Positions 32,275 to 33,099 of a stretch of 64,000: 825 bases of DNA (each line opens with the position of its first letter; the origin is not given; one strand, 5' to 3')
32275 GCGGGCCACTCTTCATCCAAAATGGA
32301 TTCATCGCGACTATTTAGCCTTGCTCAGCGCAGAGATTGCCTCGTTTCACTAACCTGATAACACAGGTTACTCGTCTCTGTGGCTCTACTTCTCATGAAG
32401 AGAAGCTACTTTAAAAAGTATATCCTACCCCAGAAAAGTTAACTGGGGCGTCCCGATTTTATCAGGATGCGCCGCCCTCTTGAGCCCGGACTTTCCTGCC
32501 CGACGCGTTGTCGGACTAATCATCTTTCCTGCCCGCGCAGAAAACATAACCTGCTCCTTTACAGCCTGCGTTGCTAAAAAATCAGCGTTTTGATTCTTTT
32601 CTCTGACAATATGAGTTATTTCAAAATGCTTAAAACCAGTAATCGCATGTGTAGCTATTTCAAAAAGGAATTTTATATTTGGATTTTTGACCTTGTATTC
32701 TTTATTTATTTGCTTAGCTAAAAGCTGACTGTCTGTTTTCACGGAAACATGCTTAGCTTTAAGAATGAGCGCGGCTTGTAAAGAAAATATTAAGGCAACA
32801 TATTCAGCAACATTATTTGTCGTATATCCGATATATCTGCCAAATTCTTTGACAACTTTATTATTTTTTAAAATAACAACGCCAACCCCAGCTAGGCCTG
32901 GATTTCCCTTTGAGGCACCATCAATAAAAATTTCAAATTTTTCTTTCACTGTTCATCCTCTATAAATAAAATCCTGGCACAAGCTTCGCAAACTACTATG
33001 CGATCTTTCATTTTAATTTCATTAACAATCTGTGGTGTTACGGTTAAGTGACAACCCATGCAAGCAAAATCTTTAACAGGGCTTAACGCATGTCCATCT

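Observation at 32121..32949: The RNase H reading frame runs about 135 nt into the RNase P RNA gene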

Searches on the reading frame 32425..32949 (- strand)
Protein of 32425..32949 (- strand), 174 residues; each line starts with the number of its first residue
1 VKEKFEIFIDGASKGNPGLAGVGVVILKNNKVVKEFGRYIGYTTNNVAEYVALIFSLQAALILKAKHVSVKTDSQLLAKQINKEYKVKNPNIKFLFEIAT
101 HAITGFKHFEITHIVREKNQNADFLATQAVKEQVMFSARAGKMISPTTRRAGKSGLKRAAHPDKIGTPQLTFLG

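Call 4: search_protein_families(library=pfam, proteins=[window:32425-32949:-], max_evalue=0.01)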
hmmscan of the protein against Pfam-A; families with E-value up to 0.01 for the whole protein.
window:32425-32949:- (174 aa): 2 families
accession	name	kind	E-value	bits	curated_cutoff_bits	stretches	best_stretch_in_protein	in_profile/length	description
PF13456.12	RVT_3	-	9.8e-23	80.8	21.6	1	9-129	2-123/123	Reverse transcriptase-like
PF00075.30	RNase_H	-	1e-13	52.1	25.8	1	3-130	2-140/141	RNase H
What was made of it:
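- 32425..32949 (-): RNase HI-family ORF, 174 aa, GTG start with a GAGGA Shine-Dalgarno-like sequence upstream. Its start overlaps the upstream Zn-ribbon ORF's end by 4 nt. Pfam RVT_3 E=1e-22 and RNase_H E=1e-13 (call 4).
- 32560..32943 (-): RNase H catalytic domain (aa 3-130). Pfam envelope (call 4).
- On RNase HI (PF00075 / PF13456): RVT_3 at 80.8 bits (cut-off 21.6) and RNase_H at 52.1 bits (cut-off 25.8) (call 4).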

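Call 5: search_protein_families(library=ncbifam, proteins=[window:32425-32949:-], max_evalue=0.01)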
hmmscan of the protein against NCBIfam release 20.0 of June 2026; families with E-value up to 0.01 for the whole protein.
window:32425-32949:- (174 aa): 7 families
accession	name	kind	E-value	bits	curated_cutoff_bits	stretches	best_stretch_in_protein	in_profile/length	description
NF005567.0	PRK07238.1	equivalog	7.1e-32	111.1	326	1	4-138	3-139/378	bifunctional RNase H/acid phosphatase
NF041306.1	RnaseHI_Halo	equivalog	9.1e-31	107.3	300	1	5-131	70-196/197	ribonuclease HI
NF041175.1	RNAseHI_Thmprot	equivalog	3e-26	91.9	140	1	7-133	4-136/143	ribonuclease HI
NF010482.0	PRK13907.1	equivalog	8.8e-20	71.1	231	1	5-130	2-125/128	ribonuclease H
NF001236.0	PRK00203.1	equivalog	8.1e-15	54.7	160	1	2-83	2-80/151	ribonuclease HI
NF005822.0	PRK07708.1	equivalog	9.5e-13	48.2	175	1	5-137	74-213/220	hypothetical protein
NF046109.1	RNaseH_Halikb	equivalog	5.4e-05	23.2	320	1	7-83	83-157/211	ribonuclease H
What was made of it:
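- On RNase HI equivalogs of NCBIfam (PRK07238, NF041306, NF041175): 111 bits against 326, 107 against 300 and 92 against 140 (call 5).
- Closest known: RNase HI of the RVT_3 / Rv2228c-N-terminal / archaeal type-1 class. Different: Scores are below the NCBIfam equivalog cut-offs, so this is a family-level assignment only (call 5).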

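Call 6: find_homologous_proteins(query=window:32428-32949:-)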
Query window:32428-32949:- (174 aa): 644 proteins with E <= 0.001 among 691 candidates; the best 120 are listed.
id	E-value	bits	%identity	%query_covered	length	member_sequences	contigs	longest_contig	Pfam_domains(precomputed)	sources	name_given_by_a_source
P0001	2.5e-106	371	99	100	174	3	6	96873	PF13456.13,PF00075.31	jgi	-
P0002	5.3e-46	175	60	90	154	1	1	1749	PF13456.13,PF00075.31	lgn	-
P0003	4.3e-45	172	57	92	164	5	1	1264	PF13456.13,PF00075.31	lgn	-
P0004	3.6e-44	169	62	79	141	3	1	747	PF13456.13,PF00075.31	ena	-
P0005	6.8e-44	168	57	89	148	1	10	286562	PF13456.13,PF00075.31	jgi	-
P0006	1.1e-42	164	58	83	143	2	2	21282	PF13456.13,PF00075.31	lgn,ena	-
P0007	2.0e-42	163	60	75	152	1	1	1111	PF13456.13,PF00075.31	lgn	-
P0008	2.4e-42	163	64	73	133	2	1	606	PF13456.13,PF00075.31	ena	-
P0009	3.4e-42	162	54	90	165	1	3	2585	PF13456.13,PF00075.31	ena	-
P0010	4.8e-42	162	56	76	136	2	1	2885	PF13456.13,PF00075.31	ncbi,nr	ncbi:MAG: ribonuclease HI family protein [Candidatus Omnitrophica bacterium]|nr:ribonuclease HI fami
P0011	5.2e-42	162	51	96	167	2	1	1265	PF13456.13,PF00075.31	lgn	-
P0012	1.7e-41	160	60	76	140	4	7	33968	PF13456.13,PF00075.31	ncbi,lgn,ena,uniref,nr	ncbi:MAG: ribonuclease H [Candidatus Omnitrophica bacterium CG08_land_8_20_14_0_20_41_16]|uniref:Rib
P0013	2.3e-41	160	50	93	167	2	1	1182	PF13456.13,PF00075.31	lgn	-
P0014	3.6e-41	159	58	74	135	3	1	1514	PF13456.13,PF00075.31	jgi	-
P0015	3.9e-41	159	54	89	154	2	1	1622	PF13456.13,PF00075.31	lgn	-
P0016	4.1e-41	159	58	75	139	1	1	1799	PF13456.13,PF00075.31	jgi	jgi:ribonuclease HI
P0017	4.1e-41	159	60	76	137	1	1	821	PF13456.13,PF00075.31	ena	-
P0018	4.3e-41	159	55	89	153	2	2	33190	PF13456.13,PF00075.31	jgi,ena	-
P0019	4.3e-41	159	59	75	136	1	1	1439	PF13456.13,PF00075.31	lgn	-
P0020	5.2e-41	159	60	80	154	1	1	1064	PF13456.13,PF00075.31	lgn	-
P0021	6.9e-41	158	60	77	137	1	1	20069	PF13456.13,PF00075.31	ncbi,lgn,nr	ncbi:MAG: ribonuclease HI family protein [Candidatus Omnitrophica bacterium]|nr:ribonuclease HI fami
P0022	7.0e-41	158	59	74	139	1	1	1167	PF13456.13,PF00075.31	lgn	-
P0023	8.3e-41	158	62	77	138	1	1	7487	PF13456.13,PF00075.31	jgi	jgi:ribonuclease HI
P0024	1.0e-40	158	53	84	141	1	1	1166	PF13456.13,PF00075.31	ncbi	-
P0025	1.2e-40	157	61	76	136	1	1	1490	PF13456.13,PF00075.31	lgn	-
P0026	1.4e-40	157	60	76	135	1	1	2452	PF13456.13,PF00075.31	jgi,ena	-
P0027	1.5e-40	157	62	75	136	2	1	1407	PF13456.13,PF00075.31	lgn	-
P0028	1.6e-40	157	59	76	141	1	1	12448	PF13456.13,PF00075.31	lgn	-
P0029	1.6e-40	157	59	73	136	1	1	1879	PF13456.13,PF00075.31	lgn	-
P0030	1.9e-40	157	58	74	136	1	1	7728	PF13456.13,PF00075.31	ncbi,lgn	ncbi:MAG: ribonuclease HI family protein [Deltaproteobacteria bacterium]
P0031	1.9e-40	157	59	74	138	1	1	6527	PF13456.13,PF00075.31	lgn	-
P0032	2.1e-40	157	59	76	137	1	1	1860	PF13456.13,PF00075.31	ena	-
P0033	2.1e-40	157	59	76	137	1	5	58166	PF13456.13,PF00075.31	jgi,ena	jgi:ribonuclease HI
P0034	2.2e-40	156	59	77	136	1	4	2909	PF13456.13,PF00075.31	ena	-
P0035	2.6e-40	156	56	87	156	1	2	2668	PF13456.13,PF00075.31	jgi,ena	-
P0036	2.7e-40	156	57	74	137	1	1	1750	PF13456.13,PF00075.31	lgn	-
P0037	2.7e-40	156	58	74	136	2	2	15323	PF13456.13,PF00075.31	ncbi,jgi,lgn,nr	ncbi:MAG: ribonuclease HI family protein [Candidatus Omnitrophica bacterium]|jgi:ribonuclease HI|nr:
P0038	2.7e-40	156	58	74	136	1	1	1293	PF13456.13,PF00075.31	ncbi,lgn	-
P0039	3.0e-40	156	59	78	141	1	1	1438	PF13456.13,PF00075.31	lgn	-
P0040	3.0e-40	156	54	92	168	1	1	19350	PF13456.13,PF00075.31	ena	-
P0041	3.2e-40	156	60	74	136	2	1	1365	PF13456.13,PF00075.31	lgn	-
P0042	3.5e-40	156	59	76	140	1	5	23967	PF13456.13,PF00075.31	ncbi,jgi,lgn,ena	ncbi:MAG: ribonuclease HI family protein [Candidatus Omnitrophota bacterium]|jgi:ribonuclease HI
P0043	3.5e-40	156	59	74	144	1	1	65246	PF13456.13,PF00075.31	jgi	jgi:ribonuclease HI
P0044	3.6e-40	156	56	75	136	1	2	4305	PF13456.13,PF00075.31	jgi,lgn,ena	-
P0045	3.6e-40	156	57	74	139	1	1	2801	PF13456.13,PF00075.31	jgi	-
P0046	3.6e-40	156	58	76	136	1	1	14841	PF13456.13,PF00075.31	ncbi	ncbi:MAG: ribonuclease HI family protein [Candidatus Omnitrophota bacterium]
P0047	3.7e-40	156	59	77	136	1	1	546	PF13456.13,PF00075.31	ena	-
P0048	3.8e-40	156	58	77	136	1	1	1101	PF13456.13,PF00075.31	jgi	jgi:ribonuclease HI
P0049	3.8e-40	156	55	80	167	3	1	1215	PF13456.13,PF00075.31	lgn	-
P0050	4.0e-40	156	58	75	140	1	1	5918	PF13456.13,PF00075.31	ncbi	-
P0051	4.0e-40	156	52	90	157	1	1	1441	PF13456.13,PF00075.31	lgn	-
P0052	4.5e-40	155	59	74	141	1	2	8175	PF13456.13,PF00075.31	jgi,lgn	jgi:ribonuclease HI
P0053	4.8e-40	155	57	74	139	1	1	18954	PF13456.13,PF00075.31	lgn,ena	-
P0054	6.1e-40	155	54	82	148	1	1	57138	PF13456.13,PF00075.31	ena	-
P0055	6.3e-40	155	58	75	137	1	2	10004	PF13456.13,PF00075.31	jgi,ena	-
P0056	6.3e-40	155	54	82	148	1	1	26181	PF13456.13,PF00075.31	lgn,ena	-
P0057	6.4e-40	155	59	74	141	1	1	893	PF13456.13,PF00075.31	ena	-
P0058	6.8e-40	155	60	75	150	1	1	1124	PF13456.13,PF00075.31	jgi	jgi:ribonuclease HI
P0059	6.9e-40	155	57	75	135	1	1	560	PF13456.13,PF00075.31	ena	-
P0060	6.9e-40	155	59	75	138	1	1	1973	PF13456.13,PF00075.31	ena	-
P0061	7.2e-40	155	59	76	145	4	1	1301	PF13456.13,PF00075.31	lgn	-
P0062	7.2e-40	155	54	82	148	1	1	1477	PF13456.13,PF00075.31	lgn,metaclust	metaclust:\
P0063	7.7e-40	155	54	82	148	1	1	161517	PF13456.13,PF00075.31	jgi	-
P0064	7.7e-40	155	60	79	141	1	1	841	PF13456.13,PF00075.31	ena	-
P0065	7.8e-40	155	59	74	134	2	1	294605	PF13456.13,PF00075.31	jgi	-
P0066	7.9e-40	155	58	77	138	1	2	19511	PF13456.13,PF00075.31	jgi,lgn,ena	-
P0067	8.0e-40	155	54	82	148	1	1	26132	PF13456.13,PF00075.31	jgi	-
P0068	8.6e-40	155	62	75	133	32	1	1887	PF13456.13,PF00075.31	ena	-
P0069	8.9e-40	154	60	72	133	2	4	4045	PF13456.13,PF00075.31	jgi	jgi:ribonuclease HI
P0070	9.0e-40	154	54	82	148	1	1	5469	PF13456.13,PF00075.31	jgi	-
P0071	9.6e-40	154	60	74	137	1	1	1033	PF13456.13,PF00075.31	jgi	jgi:ribonuclease HI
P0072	1.1e-39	154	54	82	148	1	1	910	PF13456.13,PF00075.31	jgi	jgi:ribonuclease HI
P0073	1.1e-39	154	59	77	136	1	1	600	PF13456.13,PF00075.31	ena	-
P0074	1.1e-39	154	60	75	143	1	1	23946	PF13456.13,PF00075.31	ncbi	-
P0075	1.1e-39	154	57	74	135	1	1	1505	PF13456.13,PF00075.31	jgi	jgi:ribonuclease HI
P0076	1.2e-39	154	59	74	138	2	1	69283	PF13456.13,PF00075.31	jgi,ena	-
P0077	1.3e-39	154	58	75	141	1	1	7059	PF13456.13,PF00075.31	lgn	-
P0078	1.3e-39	154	57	75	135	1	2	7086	PF13456.13,PF00075.31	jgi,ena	-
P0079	1.3e-39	154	60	74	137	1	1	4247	PF13456.13,PF00075.31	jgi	-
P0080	1.4e-39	154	58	77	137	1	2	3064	PF13456.13,PF00075.31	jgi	jgi:ribonuclease HI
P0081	1.4e-39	154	61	73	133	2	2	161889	PF13456.13,PF00075.31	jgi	-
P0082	1.4e-39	154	56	75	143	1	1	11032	PF13456.13,PF00075.31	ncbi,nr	ncbi:MAG: ribonuclease HI family protein [Candidatus Omnitrophica bacterium]|nr:ribonuclease HI fami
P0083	1.4e-39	154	56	74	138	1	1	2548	PF13456.13,PF00075.31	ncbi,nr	ncbi:MAG: ribonuclease HI family protein [Candidatus Omnitrophica bacterium]|nr:ribonuclease HI fami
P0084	1.4e-39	154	58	77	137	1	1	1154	PF13456.13,PF00075.31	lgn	-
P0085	1.5e-39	154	58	75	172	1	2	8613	PF13456.13,PF00075.31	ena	-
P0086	1.6e-39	154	57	77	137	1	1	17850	PF13456.13,PF00075.31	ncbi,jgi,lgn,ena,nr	ncbi:MAG TPA: ribonuclease HI family protein [Candidatus Margulisiibacteriota bacterium]|nr:ribonucl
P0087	1.7e-39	154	58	75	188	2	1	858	PF13456.13,PF00075.31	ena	-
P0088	1.7e-39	154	58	73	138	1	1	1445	PF13456.13,PF00075.31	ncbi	-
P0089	1.7e-39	154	54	77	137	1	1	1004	PF13456.13,PF00075.31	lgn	-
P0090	1.9e-39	153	57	83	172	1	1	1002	PF13456.13,PF00075.31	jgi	jgi:ribonuclease HI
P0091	2.0e-39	153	57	73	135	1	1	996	PF13456.13,PF00075.31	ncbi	-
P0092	2.1e-39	153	63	74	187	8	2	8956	PF13456.13,PF00075.31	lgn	-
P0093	2.1e-39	153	60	76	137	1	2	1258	PF13456.13,PF00075.31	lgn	-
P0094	2.9e-39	153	56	76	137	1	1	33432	PF13456.13,PF00075.31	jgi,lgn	jgi:ribonuclease HI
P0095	3.0e-39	153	58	76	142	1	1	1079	PF13456.13,PF00075.31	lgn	-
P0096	3.2e-39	153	56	76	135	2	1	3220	PF13456.13,PF00075.31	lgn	-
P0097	3.2e-39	153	58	74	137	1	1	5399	PF13456.13,PF00075.31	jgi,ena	-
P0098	3.3e-39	153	57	74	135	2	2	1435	PF13456.13,PF00075.31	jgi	-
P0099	3.3e-39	153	58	77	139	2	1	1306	PF13456.13,PF00075.31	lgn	-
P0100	3.4e-39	153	58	75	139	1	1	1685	PF13456.13,PF00075.31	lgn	-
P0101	3.5e-39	153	59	73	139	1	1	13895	PF13456.13,PF00075.31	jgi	jgi:ribonuclease HI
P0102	3.5e-39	153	56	76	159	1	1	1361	PF13456.13,PF00075.31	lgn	-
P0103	3.7e-39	152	53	82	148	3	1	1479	PF13456.13,PF00075.31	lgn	-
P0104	3.8e-39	152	55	80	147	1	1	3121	PF13456.13,PF00075.31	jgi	jgi:ribonuclease HI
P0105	3.9e-39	152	59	74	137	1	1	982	PF13456.13,PF00075.31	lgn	-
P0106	4.1e-39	152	59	73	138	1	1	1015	PF13456.13,PF00075.31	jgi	jgi:ribonuclease HI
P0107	4.7e-39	152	57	76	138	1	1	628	PF13456.13,PF00075.31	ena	-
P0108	4.8e-39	152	52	80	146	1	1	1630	PF13456.13,PF00075.31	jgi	jgi:ribonuclease HI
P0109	4.9e-39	152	60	74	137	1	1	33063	PF13456.13,PF00075.31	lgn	-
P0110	4.9e-39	152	57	74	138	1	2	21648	PF13456.13,PF00075.31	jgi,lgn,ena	-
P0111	5.0e-39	152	60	75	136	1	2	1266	PF13456.13,PF00075.31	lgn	-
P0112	5.0e-39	152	50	90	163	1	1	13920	PF13456.13,PF00075.31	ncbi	-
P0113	5.4e-39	152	58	74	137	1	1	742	PF13456.13,PF00075.31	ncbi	-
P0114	6.4e-39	152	56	75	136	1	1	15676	PF13456.13,PF00075.31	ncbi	ncbi:MAG: ribonuclease HI family protein [Candidatus Omnitrophota bacterium]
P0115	6.4e-39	152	55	79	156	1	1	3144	PF13456.13,PF00075.31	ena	-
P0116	7.0e-39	152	56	75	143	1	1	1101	PF13456.13,PF00075.31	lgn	-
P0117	7.3e-39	152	58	75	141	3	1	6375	PF13456.13,PF00075.31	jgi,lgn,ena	jgi:ribonuclease HI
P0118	7.5e-39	151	58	75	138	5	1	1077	PF13456.13,PF00075.31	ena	-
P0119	7.7e-39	151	54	76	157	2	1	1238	PF13456.13,PF00075.31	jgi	-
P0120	8.5e-39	151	59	70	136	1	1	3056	PF13456.13,PF00075.31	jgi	-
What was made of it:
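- Most homologues are 133-141 aa (call 6).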

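Call 21: find_encoding_contigs(protein=P0001, flank=2500, max_places=6)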
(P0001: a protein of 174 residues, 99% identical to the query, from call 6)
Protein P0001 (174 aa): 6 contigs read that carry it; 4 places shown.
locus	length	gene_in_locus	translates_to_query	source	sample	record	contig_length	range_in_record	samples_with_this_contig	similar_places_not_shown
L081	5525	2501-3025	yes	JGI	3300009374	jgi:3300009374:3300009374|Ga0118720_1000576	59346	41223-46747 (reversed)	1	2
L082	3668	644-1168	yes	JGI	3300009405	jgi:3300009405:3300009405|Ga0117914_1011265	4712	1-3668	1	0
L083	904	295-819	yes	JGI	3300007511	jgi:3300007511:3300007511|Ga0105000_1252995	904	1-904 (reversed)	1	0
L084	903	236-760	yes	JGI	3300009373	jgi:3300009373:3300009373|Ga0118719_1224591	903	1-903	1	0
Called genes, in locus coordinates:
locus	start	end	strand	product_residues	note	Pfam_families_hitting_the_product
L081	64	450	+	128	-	PF07963:N_methyl (weak)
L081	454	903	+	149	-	PF07963:N_methyl (weak)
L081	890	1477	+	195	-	-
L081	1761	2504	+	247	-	PF24481:CT398_CC, PF02591:Zn_ribbon_9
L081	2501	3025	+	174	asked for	PF00075:RNase_H, PF13456:RVT_3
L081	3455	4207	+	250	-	PF20772:TACO1_YebC_N, PF01709:Transcrip_reg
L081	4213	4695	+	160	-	PF02075:RuvC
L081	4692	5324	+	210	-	PF01330:RuvA_N, PF14520:HHH_5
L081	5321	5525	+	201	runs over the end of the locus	PF04079:SMC_ScpB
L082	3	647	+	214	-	?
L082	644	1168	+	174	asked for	PF00075:RNase_H, PF13456:RVT_3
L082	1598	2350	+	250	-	PF20772:TACO1_YebC_N, PF01709:Transcrip_reg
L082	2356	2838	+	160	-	PF02075:RuvC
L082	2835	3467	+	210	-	PF01330:RuvA_N, PF14520:HHH_5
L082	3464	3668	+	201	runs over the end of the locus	PF04079:SMC_ScpB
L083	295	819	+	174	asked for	PF00075:RNase_H, PF13456:RVT_3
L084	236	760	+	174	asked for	PF00075:RNase_H, PF13456:RVT_3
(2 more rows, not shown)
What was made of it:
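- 32425..32949 (-): The identical 174-aa protein P0001 is carried on 6 contigs (calls 6, 21).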

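Call 22: find_encoding_contigs(protein=P0005, flank=2500, max_places=3)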
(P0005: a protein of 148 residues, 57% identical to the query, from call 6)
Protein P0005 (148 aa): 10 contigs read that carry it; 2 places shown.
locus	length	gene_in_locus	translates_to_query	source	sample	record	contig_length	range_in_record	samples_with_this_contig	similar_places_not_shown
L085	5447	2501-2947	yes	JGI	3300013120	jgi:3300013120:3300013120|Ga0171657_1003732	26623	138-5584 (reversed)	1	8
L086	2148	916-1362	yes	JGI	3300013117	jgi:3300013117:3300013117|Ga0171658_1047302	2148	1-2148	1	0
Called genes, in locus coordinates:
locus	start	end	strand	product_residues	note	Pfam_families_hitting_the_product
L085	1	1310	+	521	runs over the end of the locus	PF03979:Sigma70_r1_1, PF00140:Sigma70_r1_2, PF04542:Sigma70_r2, PF04539:Sigma70_r3, PF04545:Sigma70_r4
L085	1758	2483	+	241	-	PF24481:CT398_CC, PF02591:Zn_ribbon_9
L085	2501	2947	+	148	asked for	PF00075:RNase_H, PF13456:RVT_3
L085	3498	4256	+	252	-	PF20772:TACO1_YebC_N, PF01709:Transcrip_reg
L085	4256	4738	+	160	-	PF02075:RuvC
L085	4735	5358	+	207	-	PF01330:RuvA_N, PF14520:HHH_5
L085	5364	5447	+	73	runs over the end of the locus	?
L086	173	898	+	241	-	PF24481:CT398_CC, PF02591:Zn_ribbon_9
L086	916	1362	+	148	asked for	PF00075:RNase_H, PF13456:RVT_3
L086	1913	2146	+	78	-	?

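Call 23: find_encoding_contigs(protein=P0002, flank=2500, max_places=2)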
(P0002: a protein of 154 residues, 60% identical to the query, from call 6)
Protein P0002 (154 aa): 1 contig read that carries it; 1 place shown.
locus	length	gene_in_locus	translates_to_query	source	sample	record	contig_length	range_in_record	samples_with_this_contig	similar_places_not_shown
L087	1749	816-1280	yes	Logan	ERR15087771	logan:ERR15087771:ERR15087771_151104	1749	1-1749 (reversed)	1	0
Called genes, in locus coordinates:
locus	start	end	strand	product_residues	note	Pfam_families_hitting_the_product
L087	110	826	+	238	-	PF24481:CT398_CC, PF02591:Zn_ribbon_9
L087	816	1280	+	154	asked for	PF00075:RNase_H, PF13456:RVT_3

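Call 24: find_encoding_contigs(protein=P0003, flank=2500, max_places=1)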
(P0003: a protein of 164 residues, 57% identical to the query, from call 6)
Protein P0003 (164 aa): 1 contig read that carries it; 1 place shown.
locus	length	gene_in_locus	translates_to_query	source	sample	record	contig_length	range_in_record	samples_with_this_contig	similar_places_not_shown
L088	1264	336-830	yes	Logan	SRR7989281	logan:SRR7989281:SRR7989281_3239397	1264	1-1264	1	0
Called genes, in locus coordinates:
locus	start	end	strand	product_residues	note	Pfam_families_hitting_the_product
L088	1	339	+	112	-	?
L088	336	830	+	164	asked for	PF00075:RNase_H, PF13456:RVT_3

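Call 25: find_encoding_contigs(protein=P0009, flank=2500, max_places=1)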
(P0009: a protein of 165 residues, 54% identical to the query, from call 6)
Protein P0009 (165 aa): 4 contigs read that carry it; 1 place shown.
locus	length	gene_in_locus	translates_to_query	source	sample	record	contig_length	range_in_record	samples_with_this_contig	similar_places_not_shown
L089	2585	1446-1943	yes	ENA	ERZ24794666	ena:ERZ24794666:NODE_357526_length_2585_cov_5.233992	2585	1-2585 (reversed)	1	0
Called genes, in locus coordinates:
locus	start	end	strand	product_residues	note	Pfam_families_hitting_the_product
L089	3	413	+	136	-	?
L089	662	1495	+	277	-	PF24481:CT398_CC, PF02591:Zn_ribbon_9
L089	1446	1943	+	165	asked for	PF00075:RNase_H, PF13456:RVT_3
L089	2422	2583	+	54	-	?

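Call 26: find_encoding_contigs(protein=P0011, flank=2500, max_places=1)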
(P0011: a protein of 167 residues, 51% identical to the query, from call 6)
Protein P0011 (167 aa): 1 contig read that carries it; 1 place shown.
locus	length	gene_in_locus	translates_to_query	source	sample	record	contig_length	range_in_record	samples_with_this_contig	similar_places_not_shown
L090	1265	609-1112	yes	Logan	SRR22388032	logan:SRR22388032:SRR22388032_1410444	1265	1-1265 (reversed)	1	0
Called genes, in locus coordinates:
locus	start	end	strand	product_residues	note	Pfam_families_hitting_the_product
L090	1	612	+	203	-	?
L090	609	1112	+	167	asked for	PF00075:RNase_H, PF13456:RVT_3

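Call 27: find_encoding_contigs(protein=P0040, flank=2500, max_places=1)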
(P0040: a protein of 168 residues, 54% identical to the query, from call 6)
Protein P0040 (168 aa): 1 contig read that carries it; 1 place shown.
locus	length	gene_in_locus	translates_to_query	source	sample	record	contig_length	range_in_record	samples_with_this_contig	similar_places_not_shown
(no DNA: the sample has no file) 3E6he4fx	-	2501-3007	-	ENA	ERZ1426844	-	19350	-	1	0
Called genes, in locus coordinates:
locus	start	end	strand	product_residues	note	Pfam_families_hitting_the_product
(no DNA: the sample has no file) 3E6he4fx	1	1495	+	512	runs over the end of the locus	PF03979:Sigma70_r1_1, PF00140:Sigma70_r1_2, PF04542:Sigma70_r2, PF04539:Sigma70_r3, PF04545:Sigma70_r4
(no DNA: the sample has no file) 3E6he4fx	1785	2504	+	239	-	PF24481:CT398_CC, PF02591:Zn_ribbon_9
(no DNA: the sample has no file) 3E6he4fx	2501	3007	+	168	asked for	PF00075:RNase_H, PF13456:RVT_3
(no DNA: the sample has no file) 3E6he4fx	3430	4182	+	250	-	PF20772:TACO1_YebC_N, PF01709:Transcrip_reg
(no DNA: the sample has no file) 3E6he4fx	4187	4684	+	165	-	PF02075:RuvC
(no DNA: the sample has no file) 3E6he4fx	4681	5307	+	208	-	PF01330:RuvA_N, PF14520:HHH_5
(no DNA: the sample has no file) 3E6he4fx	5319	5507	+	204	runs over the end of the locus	PF04079:SMC_ScpB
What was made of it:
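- Closest known: Conserved dnaG / rpoD / tRNA-Met / DUF164. Same: The order tRNA-Met, Zn-ribbon protein, RNase H is the same. rpoD lies upstream in relatives L085 and in the contig of P0040 (calls 22, 27).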

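Call 28: find_encoding_contigs(protein=P0018, flank=2500, max_places=1)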
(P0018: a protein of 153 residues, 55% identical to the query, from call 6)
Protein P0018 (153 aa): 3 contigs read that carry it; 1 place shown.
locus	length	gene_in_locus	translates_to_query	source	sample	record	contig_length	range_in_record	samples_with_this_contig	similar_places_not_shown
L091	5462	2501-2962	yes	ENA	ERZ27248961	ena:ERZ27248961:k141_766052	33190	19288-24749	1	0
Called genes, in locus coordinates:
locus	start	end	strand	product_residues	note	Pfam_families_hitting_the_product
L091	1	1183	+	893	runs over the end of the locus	PF00989:PAS, PF08448:PAS_4, PF13426:PAS_9, PF08447:PAS_3, PF13426:PAS_9, PF00990:GGDEF, PF13487:HD_5, PF01966:HD, +2 more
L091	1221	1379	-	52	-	-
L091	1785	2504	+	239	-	PF24481:CT398_CC (weak), PF02591:Zn_ribbon_9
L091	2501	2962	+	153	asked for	PF00075:RNase_H, PF13456:RVT_3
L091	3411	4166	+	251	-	PF20772:TACO1_YebC_N, PF01709:Transcrip_reg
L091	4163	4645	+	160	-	PF02075:RuvC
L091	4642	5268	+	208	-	PF01330:RuvA_N, PF14520:HHH_5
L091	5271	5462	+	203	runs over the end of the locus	PF04079:SMC_ScpB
